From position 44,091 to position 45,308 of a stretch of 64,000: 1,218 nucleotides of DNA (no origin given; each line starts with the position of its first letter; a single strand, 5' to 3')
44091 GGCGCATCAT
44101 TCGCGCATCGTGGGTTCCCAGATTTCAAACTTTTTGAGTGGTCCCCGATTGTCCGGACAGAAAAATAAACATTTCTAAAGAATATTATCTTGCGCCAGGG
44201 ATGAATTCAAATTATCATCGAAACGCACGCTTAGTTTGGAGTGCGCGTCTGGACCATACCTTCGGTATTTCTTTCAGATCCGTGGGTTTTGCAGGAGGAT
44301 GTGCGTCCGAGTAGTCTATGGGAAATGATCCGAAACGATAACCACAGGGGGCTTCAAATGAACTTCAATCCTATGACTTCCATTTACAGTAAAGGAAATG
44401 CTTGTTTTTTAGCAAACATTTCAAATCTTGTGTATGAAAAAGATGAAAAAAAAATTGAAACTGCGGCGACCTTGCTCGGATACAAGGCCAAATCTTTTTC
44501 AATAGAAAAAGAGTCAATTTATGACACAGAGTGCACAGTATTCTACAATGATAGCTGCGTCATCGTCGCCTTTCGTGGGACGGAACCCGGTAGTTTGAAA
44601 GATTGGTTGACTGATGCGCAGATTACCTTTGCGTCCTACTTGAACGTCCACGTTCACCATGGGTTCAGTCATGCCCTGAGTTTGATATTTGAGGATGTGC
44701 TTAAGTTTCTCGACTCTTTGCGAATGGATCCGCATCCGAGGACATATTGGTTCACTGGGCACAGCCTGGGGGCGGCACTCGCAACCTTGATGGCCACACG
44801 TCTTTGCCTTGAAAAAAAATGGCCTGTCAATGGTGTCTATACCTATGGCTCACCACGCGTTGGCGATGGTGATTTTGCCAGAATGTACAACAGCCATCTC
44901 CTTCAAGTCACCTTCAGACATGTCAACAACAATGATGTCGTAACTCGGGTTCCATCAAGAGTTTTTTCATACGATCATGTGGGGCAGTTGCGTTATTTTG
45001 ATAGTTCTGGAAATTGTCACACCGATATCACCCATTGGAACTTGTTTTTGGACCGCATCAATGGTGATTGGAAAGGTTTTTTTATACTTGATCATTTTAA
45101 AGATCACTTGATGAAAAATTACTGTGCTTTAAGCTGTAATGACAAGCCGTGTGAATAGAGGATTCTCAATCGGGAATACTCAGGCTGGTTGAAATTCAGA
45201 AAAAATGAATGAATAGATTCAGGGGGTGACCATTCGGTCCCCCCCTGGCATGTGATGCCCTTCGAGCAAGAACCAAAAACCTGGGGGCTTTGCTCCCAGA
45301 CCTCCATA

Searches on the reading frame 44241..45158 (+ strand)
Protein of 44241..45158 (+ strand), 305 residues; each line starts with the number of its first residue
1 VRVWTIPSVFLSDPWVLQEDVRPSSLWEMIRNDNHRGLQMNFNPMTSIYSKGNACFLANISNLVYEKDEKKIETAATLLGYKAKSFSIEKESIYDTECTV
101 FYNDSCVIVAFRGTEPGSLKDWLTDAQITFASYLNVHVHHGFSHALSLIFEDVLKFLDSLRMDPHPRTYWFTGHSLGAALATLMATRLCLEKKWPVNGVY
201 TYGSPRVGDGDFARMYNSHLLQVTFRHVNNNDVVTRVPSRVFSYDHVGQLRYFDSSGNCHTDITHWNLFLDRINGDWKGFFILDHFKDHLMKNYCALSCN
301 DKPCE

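Call 40: search_protein_families(library=pfam, proteins=[window:44241-45158:+], max_evalue=0.00001)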
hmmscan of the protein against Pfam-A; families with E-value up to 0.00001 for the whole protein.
window:44241-45158:+ (305 aa): 1 family
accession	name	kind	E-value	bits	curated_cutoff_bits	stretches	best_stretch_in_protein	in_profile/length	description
PF01764.32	Lipase_3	-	5.4e-28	98.1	22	1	108-240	1-138/140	Lipase (class 3)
